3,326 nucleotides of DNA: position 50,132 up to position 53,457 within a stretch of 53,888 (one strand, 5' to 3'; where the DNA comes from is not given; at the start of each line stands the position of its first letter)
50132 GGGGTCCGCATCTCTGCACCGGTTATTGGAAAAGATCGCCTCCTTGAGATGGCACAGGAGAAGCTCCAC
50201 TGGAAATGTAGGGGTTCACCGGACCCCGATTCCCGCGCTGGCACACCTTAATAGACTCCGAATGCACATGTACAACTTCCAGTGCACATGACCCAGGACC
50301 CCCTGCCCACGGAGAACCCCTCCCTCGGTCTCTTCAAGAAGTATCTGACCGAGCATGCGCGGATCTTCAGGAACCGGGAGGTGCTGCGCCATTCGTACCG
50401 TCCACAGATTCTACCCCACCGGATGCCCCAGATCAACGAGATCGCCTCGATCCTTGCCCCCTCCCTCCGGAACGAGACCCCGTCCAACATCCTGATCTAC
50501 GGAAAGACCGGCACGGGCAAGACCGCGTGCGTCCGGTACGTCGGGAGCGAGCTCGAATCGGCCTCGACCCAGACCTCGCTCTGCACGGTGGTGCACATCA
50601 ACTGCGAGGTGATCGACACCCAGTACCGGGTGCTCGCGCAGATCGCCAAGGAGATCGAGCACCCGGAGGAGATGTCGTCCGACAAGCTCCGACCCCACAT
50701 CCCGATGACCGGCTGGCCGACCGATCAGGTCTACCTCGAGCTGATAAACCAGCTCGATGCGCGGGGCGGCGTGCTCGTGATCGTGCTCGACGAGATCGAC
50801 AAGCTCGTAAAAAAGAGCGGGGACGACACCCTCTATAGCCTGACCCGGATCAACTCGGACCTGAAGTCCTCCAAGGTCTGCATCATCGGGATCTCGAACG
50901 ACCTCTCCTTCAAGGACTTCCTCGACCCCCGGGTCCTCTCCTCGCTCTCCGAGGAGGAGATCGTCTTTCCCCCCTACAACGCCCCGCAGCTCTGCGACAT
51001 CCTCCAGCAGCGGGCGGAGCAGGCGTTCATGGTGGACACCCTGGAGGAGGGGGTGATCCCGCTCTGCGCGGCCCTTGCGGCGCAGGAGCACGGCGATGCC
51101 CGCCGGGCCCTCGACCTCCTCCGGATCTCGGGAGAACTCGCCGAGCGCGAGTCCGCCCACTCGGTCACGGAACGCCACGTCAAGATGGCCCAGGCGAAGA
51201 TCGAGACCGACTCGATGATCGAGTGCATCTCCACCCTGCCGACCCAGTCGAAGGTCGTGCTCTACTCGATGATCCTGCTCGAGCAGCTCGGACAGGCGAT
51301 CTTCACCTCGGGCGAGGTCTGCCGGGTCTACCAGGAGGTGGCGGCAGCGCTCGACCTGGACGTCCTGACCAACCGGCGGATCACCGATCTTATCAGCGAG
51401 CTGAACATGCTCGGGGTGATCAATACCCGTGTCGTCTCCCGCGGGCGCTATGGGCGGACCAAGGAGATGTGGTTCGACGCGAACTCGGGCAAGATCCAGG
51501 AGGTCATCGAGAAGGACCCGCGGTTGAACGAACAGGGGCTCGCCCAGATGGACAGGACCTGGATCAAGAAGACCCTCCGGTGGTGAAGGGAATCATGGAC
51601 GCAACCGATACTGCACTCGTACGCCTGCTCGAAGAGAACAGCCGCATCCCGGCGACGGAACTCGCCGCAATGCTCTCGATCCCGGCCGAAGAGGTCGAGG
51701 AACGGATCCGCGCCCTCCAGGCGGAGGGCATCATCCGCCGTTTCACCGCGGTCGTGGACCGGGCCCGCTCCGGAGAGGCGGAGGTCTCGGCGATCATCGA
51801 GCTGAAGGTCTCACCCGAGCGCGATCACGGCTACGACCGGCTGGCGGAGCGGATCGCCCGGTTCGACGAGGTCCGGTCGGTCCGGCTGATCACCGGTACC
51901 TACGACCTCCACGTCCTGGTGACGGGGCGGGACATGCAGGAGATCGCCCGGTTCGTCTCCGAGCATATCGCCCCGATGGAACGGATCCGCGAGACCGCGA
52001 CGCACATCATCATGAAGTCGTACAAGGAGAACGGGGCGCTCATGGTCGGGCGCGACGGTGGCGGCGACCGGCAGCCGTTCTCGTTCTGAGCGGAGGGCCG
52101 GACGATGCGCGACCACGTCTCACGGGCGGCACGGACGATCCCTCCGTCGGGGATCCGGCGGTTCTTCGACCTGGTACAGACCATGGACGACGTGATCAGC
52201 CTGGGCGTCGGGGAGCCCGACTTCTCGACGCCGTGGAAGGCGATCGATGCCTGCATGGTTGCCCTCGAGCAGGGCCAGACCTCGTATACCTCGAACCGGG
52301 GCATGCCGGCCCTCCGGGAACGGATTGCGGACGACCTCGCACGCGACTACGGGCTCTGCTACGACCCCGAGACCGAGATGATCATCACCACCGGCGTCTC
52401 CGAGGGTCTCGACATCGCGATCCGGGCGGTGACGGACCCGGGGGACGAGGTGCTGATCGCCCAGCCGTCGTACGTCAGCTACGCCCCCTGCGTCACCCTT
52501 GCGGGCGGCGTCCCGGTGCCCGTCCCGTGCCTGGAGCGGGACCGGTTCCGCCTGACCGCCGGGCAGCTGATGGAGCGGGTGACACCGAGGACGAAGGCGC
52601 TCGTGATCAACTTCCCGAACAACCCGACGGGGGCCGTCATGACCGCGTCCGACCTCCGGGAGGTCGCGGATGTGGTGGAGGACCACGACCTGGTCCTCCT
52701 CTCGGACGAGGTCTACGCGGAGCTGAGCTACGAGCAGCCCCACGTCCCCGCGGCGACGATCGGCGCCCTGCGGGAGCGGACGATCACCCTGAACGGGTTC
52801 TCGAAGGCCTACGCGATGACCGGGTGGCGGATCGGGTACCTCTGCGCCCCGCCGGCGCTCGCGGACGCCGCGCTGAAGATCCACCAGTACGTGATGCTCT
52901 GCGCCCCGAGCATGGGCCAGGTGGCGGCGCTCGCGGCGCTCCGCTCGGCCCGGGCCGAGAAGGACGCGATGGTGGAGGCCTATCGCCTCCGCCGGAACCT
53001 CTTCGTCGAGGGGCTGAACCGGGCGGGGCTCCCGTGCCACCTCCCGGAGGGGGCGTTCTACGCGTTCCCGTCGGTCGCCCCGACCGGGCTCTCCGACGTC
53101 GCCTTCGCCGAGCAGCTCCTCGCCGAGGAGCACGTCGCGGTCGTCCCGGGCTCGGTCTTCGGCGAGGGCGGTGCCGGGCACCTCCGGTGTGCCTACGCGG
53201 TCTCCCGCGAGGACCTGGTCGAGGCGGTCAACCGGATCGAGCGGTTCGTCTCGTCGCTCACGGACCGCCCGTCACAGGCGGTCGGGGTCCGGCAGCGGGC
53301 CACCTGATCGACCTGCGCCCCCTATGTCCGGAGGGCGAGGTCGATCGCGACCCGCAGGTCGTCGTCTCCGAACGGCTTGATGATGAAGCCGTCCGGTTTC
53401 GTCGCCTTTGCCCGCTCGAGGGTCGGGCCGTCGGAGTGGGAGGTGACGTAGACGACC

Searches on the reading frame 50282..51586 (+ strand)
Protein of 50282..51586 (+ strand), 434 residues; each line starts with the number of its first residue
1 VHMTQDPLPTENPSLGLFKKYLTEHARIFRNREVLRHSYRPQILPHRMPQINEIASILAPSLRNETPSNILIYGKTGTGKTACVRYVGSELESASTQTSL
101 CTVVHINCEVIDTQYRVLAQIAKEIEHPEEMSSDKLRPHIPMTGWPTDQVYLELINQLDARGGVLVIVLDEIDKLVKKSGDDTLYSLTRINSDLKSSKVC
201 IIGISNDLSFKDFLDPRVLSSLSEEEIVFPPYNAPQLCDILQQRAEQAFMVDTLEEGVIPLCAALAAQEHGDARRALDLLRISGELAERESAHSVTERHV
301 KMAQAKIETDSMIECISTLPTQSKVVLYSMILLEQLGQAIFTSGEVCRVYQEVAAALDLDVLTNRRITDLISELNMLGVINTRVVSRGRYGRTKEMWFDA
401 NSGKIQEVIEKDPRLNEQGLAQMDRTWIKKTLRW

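Call 10: search_protein_families(library=pfam, proteins=[window:50282-51586:+])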
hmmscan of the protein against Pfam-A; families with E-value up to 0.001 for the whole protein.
window:50282-51586:+ (434 aa): 13 families
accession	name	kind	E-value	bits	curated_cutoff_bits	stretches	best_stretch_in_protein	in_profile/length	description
PF09079.17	Cdc6_C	-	2.3e-28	98.5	25.1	1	314-407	1-95/96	CDC6, C terminal winged helix domain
PF22703.2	Cdc6_lid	-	3.6e-28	97.7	27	1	239-304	2-67/68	Cdc6 AAA+ ATPase-type lid domain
PF13401.12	AAA_22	-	1.1e-11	45.6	27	1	65-199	3-116/130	AAA domain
PF13191.12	AAA_16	-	2.7e-11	44.7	32.6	1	44-193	2-161/167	AAA ATPase domain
PF00004.35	AAA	-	1.8e-09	38.6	21.2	1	70-229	1-129/131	ATPase family associated with various cellular activities (AAA)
PF22606.2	Cdc6-ORC-like_ATPase_lid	-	2.9e-06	27.5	27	1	232-290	1-59/60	Cdc6/ORC-like, ATPase lid domain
PF01637.24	ATPase_2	-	9.8e-06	26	33.2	1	61-202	14-151/225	ATPase domain predominantly from Archaea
PF24883.2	NPHP3_N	-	0.00013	22.6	24.8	1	66-199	20-159/164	Nephrocystin 3, N-terminal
PF07693.20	KAP_NTPase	-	0.00015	21.6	20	0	49-125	3-75/293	KAP family P-loop domain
PF00270.35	DEAD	-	0.00017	21.8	26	1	67-203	14-155/167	DEAD/DEAH box helicase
PF05621.17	TniB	-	0.00017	21.5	22.4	0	59-200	27-159/189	Bacterial TniB protein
PF05729.18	NACHT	-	0.00024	21.4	26.7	1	70-181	3-99/167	NACHT domain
PF05673.19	DUF815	-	0.0004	20.1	23.8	0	62-124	48-105/249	Protein of unknown function (DUF815)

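Call 11: find_related_loci(query=window:50288-51586:+, collection=genome_contigs, flank=4000)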
Query window:50288-51586:+ (432 aa) in genome_contigs; peptide patterns used: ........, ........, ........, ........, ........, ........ (x = any residue, [..] = any of these).
600 stretches matched a pattern (row limit reached: there are more); 396 encode a relative of the query (tblastn E <= 1e-3); the best 80 are kept; 80 distinct loci.
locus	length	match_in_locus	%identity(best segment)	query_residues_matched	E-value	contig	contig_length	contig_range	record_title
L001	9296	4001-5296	95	1-432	0e+0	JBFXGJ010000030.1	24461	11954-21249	MAG: Methanoregulaceae archaeon isolate CA_2019_TPIn_160 NODE_6545_length_24461_cov_7.445632_TPIn, whole genome shotgun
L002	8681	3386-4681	92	1-432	0e+0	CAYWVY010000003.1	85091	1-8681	MAG TPA_asm: uncultured Methanospirillum sp. isolate SRP294416_co3_665 genome assembly, contig: NODE_157_length_85091_co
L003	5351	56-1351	91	1-432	0e+0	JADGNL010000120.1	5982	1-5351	MAG: Methanomicrobiales archaeon isolate Chersky_702 k127_10009603, whole genome shotgun sequence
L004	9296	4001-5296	90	1-432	0e+0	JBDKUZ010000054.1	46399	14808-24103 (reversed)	MAG: Methanospirillum sp. isolate 8_bin.43 c_000000532655, whole genome shotgun sequence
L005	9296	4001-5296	89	1-432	0e+0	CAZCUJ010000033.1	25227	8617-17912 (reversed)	MAG TPA_asm: uncultured Methanospirillum sp. isolate binchicken_co22_197 genome assembly, contig: NODE_2070_length_25227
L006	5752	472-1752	78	6-431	0e+0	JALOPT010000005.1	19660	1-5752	MAG: Methanoregulaceae archaeon isolate Prado136 scaffold_3171, whole genome shotgun sequence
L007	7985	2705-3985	78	8-431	0e+0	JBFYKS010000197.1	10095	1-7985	MAG: Methanoregula sp. isolate PPR_0014 k121_1311566, whole genome shotgun sequence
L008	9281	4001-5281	79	8-431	0e+0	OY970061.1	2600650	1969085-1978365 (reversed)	MAG: uncultured Methanoregulaceae archaeon isolate MFD01231.bin.c.5 genome assembly, chromosome: 1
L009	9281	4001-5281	79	8-431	0e+0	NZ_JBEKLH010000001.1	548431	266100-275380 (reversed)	MAG: Methanoregula sp. isolate SPRUCE 366 SPRUCE_366_1, whole genome shotgun sequence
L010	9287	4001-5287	78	5-431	0e+0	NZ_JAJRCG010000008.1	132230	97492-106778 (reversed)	MAG: Methanoregula sp. isolate OWC_0058 OWC_0058_scaffold00035, whole genome shotgun sequence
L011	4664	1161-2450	79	5-431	0e+0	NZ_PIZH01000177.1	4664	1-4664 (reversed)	MAG: Methanoregula sp. isolate PD_MW2_B NODE_1533_length_4664_cov_7.73682_ID_1224781, whole genome shotgun sequence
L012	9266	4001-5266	79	9-427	0e+0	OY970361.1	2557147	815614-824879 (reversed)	MAG: uncultured Methanoregulaceae archaeon isolate MFD01476.bin.2.40 genome assembly, chromosome: 1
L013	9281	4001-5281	78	8-431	0e+0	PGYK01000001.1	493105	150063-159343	MAG: Methanomicrobiales archaeon HGW-Methanomicrobiales-3 bjp_ig2103_scaffold_7, whole genome shotgun sequence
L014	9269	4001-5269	79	9-431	0e+0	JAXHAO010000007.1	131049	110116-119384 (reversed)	MAG: Methanoregulaceae archaeon isolate AnMBR.bin74 bin74_7, whole genome shotgun sequence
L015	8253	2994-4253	78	12-431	0e+0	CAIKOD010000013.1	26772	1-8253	MAG: uncultured Methanomicrobiales archaeon isolate AlinenSediments_bin-0030 genome assembly, contig: bin-0030:013/186,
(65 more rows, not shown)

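Call 15: find_encoding_contigs(protein=window:50288-51586:+, flank=4000, max_places=10)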
Protein window:50288-51586:+ (432 aa): 11 contigs read that carry it; 6 places shown.
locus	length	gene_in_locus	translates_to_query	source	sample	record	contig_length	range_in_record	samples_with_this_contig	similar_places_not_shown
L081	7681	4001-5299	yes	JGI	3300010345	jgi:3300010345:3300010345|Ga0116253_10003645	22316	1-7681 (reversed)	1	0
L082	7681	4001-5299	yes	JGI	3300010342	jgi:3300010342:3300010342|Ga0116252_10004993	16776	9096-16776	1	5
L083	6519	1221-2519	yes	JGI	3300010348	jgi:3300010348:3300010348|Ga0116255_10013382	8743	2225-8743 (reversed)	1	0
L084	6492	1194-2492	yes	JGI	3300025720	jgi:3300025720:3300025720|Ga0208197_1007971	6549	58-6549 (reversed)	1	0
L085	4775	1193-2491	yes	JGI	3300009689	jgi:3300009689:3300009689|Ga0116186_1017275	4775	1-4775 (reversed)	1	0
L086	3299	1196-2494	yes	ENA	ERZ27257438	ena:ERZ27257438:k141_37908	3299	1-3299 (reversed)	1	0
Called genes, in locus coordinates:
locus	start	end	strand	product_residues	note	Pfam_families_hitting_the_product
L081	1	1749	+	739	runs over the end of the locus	PF04851:ResIII (weak), PF00270:DEAD, PF22527:DEXQc_Suv3 (weak), PF00271:Helicase_C, PF21280:Helicase_dom4_arc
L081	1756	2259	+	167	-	-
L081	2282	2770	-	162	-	PF00994:MoCF_biosynth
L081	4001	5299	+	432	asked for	PF13191:AAA_16, PF01637:ATPase_2 (weak), PF07693:KAP_NTPase (faint), PF00004:AAA, PF13401:AAA_22, PF22606:Cdc6-ORC-like_ATPase_lid (weak), PF22703:Cdc6_lid, PF09079:WHD_Cdc6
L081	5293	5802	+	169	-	PF13404:HTH_AsnC-type, PF13412:HTH_24, PF01037:AsnC_trans_reg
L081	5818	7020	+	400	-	PF00155:Aminotran_1_2, PF01041:DegT_DnrJ_EryC1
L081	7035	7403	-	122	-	PF00072:Response_reg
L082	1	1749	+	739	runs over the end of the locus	PF04851:ResIII (weak), PF00270:DEAD, PF22527:DEXQc_Suv3 (weak), PF00271:Helicase_C, PF21280:Helicase_dom4_arc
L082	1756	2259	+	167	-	-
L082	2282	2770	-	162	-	PF00994:MoCF_biosynth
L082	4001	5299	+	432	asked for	PF13191:AAA_16, PF01637:ATPase_2 (weak), PF07693:KAP_NTPase (faint), PF00004:AAA, PF13401:AAA_22, PF22606:Cdc6-ORC-like_ATPase_lid (weak), PF22703:Cdc6_lid, PF09079:WHD_Cdc6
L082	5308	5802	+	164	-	PF13404:HTH_AsnC-type, PF13412:HTH_24, PF01037:AsnC_trans_reg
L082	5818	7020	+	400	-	PF00155:Aminotran_1_2, PF01041:DegT_DnrJ_EryC1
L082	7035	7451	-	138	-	PF00072:Response_reg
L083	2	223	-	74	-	PF00994:MoCF_biosynth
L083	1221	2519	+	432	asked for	PF13191:AAA_16, PF01637:ATPase_2 (weak), PF07693:KAP_NTPase (faint), PF00004:AAA, PF13401:AAA_22, PF22606:Cdc6-ORC-like_ATPase_lid (weak), PF22703:Cdc6_lid, PF09079:WHD_Cdc6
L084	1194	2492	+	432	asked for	PF13191:AAA_16, PF01637:ATPase_2 (weak), PF07693:KAP_NTPase (faint), PF00004:AAA, PF13401:AAA_22, PF22606:Cdc6-ORC-like_ATPase_lid (weak), PF22703:Cdc6_lid, PF09079:WHD_Cdc6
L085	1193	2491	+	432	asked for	PF13191:AAA_16, PF01637:ATPase_2 (weak), PF07693:KAP_NTPase (faint), PF00004:AAA, PF13401:AAA_22, PF22606:Cdc6-ORC-like_ATPase_lid (weak), PF22703:Cdc6_lid, PF09079:WHD_Cdc6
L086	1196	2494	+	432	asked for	PF13191:AAA_16, PF01637:ATPase_2 (weak), PF07693:KAP_NTPase (faint), PF00004:AAA, PF13401:AAA_22, PF22606:Cdc6-ORC-like_ATPase_lid (weak), PF22703:Cdc6_lid, PF09079:WHD_Cdc6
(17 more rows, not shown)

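Call 25: find_homologous_proteins(query=window:50288-51586:+, max_evalue=1e-100)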
Query window:50288-51586:+ (432 aa): 5679 proteins with E <= 1e-100 among 8000 candidates; the best 120 are listed.
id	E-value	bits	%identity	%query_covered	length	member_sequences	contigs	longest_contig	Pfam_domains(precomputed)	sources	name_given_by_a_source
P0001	9.4e-257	870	90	100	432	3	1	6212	PF22703.3,PF22606.3,PF00004.36,PF13401.13,PF09079.18,PF13191.13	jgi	-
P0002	2.4e-256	868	90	100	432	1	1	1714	PF22703.3,PF22606.3,PF00004.36,PF13401.13,PF09079.18,PF13191.13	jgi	jgi:cell division control protein 6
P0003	1.9e-255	865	90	100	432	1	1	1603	PF22703.3,PF07693.21,PF22606.3,PF00004.36,PF13401.13,PF01637.25,PF09079.18,PF13191.13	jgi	jgi:cell division control protein 6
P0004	4.8e-254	861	89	100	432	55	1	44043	PF22703.3,PF22606.3,PF00004.36,PF13401.13,PF09079.18,PF13191.13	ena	-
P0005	4.3e-252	854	88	100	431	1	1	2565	PF22703.3,PF07693.21,PF22606.3,PF00004.36,PF13401.13,PF01637.25,PF09079.18,PF13191.13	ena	-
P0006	7.3e-242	821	87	98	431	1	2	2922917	PF22703.3,PF22606.3,PF00004.36,PF13401.13,PF01637.25,PF09079.18,PF13191.13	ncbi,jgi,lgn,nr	ncbi:ORC1-type DNA replication protein [Methanosphaerula palustris]|jgi:cell division control protei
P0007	2.7e-240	815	87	97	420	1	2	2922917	PF22703.3,PF22606.3,PF00004.36,PF13401.13,PF01637.25,PF09079.18,PF13191.13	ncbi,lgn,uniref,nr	ncbi:orc1/cdc6 family replication initiation protein [Methanosphaerula palustris E1-9c]|uniref:ORC1-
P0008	3.6e-240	815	87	97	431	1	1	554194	PF22703.3,PF22606.3,PF00004.36,PF13401.13,PF01637.25,PF09079.18,PF13191.13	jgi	jgi:cell division control protein 6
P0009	4.8e-240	815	87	97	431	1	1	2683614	PF22703.3,PF22606.3,PF00004.36,PF13401.13,PF01637.25,PF09079.18,PF13191.13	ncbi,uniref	ncbi:ORC1-type DNA replication protein [Methanosphaerula subterraneus]|uniref:ORC1-type DNA replicat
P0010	3.3e-239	812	87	97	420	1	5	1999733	PF22703.3,PF22606.3,PF00004.36,PF13401.13,PF01637.25,PF09079.18,PF13191.13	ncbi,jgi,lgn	-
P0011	2.2e-238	809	87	97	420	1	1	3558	PF22703.3,PF22606.3,PF00004.36,PF13401.13,PF01637.25,PF09079.18,PF13191.13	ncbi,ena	-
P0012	2.9e-238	809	87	97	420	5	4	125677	PF22703.3,PF22606.3,PF00004.36,PF13401.13,PF01637.25,PF09079.18,PF13191.13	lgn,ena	-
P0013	1.6e-219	747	88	89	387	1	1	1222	PF22703.3,PF22606.3,PF00004.36,PF13401.13,PF01637.25,PF09079.18,PF13191.13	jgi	jgi:archaeal cell division control protein 6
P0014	3.0e-217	739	78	98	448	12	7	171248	PF22703.3,PF07693.21,PF00004.36,PF13401.13,PF01637.25,PF09079.18,PF13191.13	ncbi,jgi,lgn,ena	-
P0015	7.9e-217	738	78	98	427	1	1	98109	PF22703.3,PF07693.21,PF22606.3,PF00004.36,PF13401.13,PF01637.25,PF09079.18,PF13191.13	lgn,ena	-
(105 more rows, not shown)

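Call 54: find_encoding_contigs(protein=P0006, flank=3000, max_places=3)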
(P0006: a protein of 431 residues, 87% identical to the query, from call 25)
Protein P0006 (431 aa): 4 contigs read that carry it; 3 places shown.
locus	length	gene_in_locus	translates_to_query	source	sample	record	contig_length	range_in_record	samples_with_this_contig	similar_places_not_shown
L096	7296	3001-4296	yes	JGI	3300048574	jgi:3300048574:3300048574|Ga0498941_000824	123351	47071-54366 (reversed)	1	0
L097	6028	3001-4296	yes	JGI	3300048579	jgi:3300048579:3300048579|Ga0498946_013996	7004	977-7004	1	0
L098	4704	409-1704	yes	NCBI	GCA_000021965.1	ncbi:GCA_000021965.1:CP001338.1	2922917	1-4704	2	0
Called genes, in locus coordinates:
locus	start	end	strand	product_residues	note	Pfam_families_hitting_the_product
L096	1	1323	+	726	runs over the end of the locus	PF04851:ResIII (weak), PF00270:DEAD, PF22527:DEXQc_Suv3, PF00271:Helicase_C, PF20470:HTH_61 (faint), PF21280:Helicase_dom4_arc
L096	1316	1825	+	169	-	PF08617:CGI-121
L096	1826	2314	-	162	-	PF00994:MoCF_biosynth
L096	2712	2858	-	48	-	-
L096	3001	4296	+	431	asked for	PF13191:AAA_16, PF01637:ATPase_2 (weak), PF00004:AAA, PF13401:AAA_22, PF22606:Cdc6-ORC-like_ATPase_lid (weak), PF22703:Cdc6_lid, PF09079:WHD_Cdc6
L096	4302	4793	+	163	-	PF13404:HTH_AsnC-type, PF13412:HTH_24, PF01037:AsnC_trans_reg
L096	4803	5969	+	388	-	PF00155:Aminotran_1_2, PF01041:DegT_DnrJ_EryC1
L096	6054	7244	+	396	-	PF08241:Methyltransf_11 (faint), PF01555:N6_N4_Mtase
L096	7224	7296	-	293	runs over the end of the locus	PF02527:GidB (weak), PF00398:RrnaAD (weak), PF13489:Methyltransf_23, PF08241:Methyltransf_11 (weak), PF08242:Methyltransf_12 (weak), PF13649:Methyltransf_25, PF13847:Methyltransf_31 (faint)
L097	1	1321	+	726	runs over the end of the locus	PF04851:ResIII (weak), PF00270:DEAD, PF22527:DEXQc_Suv3, PF00271:Helicase_C, PF21280:Helicase_dom4_arc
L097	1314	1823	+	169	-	PF08617:CGI-121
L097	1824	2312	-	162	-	PF00994:MoCF_biosynth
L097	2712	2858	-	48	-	-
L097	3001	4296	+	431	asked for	PF13191:AAA_16, PF01637:ATPase_2 (weak), PF00004:AAA, PF13401:AAA_22, PF22606:Cdc6-ORC-like_ATPase_lid (weak), PF22703:Cdc6_lid, PF09079:WHD_Cdc6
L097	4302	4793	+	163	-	PF13404:HTH_AsnC-type, PF13412:HTH_24, PF01037:AsnC_trans_reg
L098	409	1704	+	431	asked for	PF13191:AAA_16, PF01637:ATPase_2 (weak), PF00004:AAA, PF13401:AAA_22, PF22606:Cdc6-ORC-like_ATPase_lid (weak), PF22703:Cdc6_lid, PF09079:WHD_Cdc6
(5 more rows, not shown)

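Call 55: find_encoding_contigs(protein=P0004, flank=3000, max_places=3)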
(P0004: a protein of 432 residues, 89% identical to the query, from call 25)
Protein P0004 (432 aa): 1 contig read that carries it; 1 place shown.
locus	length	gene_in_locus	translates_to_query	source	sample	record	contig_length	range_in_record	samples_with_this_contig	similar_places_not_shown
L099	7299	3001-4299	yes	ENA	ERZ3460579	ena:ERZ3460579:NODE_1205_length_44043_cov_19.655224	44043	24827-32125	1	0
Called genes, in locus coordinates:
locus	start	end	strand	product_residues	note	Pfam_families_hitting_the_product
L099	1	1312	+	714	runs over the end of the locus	PF04851:ResIII, PF00270:DEAD, PF22527:DEXQc_Suv3 (weak), PF00271:Helicase_C, PF21280:Helicase_dom4_arc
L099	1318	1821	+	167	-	-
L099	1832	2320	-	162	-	PF00994:MoCF_biosynth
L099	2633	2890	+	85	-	-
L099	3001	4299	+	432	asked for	PF13191:AAA_16, PF00004:AAA (weak), PF13401:AAA_22, PF22606:Cdc6-ORC-like_ATPase_lid (weak), PF22703:Cdc6_lid, PF09079:WHD_Cdc6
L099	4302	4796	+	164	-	PF13404:HTH_AsnC-type, PF13412:HTH_24, PF01037:AsnC_trans_reg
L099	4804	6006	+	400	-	PF00155:Aminotran_1_2, PF01041:DegT_DnrJ_EryC1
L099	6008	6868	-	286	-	PF13489:Methyltransf_23, PF00398:RrnaAD (weak), PF13847:Methyltransf_31, PF08241:Methyltransf_11, PF08242:Methyltransf_12, PF13649:Methyltransf_25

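Call 56: find_encoding_contigs(protein=P0001, flank=3000, max_places=3)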
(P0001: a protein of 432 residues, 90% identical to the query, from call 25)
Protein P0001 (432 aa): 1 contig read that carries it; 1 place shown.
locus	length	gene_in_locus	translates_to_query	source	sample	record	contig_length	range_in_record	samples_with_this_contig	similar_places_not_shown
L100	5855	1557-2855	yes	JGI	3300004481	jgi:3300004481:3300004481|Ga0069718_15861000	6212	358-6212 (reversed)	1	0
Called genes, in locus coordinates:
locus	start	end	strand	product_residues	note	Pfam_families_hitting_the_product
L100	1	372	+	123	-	?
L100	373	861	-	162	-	PF00994:MoCF_biosynth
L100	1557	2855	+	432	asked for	PF13191:AAA_16, PF00004:AAA, PF13401:AAA_22, PF22606:Cdc6-ORC-like_ATPase_lid (weak), PF22703:Cdc6_lid, PF09079:WHD_Cdc6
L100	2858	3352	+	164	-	PF13404:HTH_AsnC-type, PF13412:HTH_24, PF01037:AsnC_trans_reg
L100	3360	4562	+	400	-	PF00155:Aminotran_1_2, PF01041:DegT_DnrJ_EryC1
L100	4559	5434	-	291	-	PF13489:Methyltransf_23, PF13649:Methyltransf_25, PF13847:Methyltransf_31 (weak), PF08241:Methyltransf_11, PF08242:Methyltransf_12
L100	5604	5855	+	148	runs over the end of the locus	PF09579:Spore_YtfJ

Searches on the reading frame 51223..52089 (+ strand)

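Call 10: search_protein_families(library=pfam, proteins=[window:51223-52089:+])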
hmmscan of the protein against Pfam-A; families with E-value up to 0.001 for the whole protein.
window:51223-52089:+ (288 aa): 4 families
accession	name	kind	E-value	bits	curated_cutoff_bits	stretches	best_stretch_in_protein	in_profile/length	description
PF01037.27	AsnC_trans_reg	-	5.6e-17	61.9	25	1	194-265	3-72/73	Lrp/AsnC ligand binding domain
PF13404.12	HTH_AsnC-type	-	3e-11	43.4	27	1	125-166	1-42/42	AsnC-type helix-turn-helix domain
PF13412.12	HTH_24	-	1.1e-08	35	21.9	1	125-172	1-48/48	Winged helix-turn-helix DNA-binding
PF22451.2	NirdL-like_HTH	-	0.00025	21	27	1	145-172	20-47/47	Siroheme decarboxylase NirDL-like HTH domain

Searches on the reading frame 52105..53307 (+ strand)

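Call 10: search_protein_families(library=pfam, proteins=[window:52105-53307:+])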
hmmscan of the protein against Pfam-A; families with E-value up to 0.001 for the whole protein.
window:52105-53307:+ (400 aa): 4 families
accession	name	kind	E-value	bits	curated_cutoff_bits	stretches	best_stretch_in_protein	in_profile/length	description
PF00155.27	Aminotran_1_2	-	4.8e-74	250.1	19.7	1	29-378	2-361/361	Aminotransferase class I and II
PF01041.23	DegT_DnrJ_EryC1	-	1e-07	32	19.8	1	93-201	43-145/360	DegT/DnrJ/EryC1/StrS aminotransferase family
PF01212.27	Beta_elim_lyase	-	4.4e-05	23.4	27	1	41-201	8-168/288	Beta-eliminating lyase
PF00266.25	Aminotran_5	-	0.00071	19.1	21.5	1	89-203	61-177/371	Aminotransferase class-V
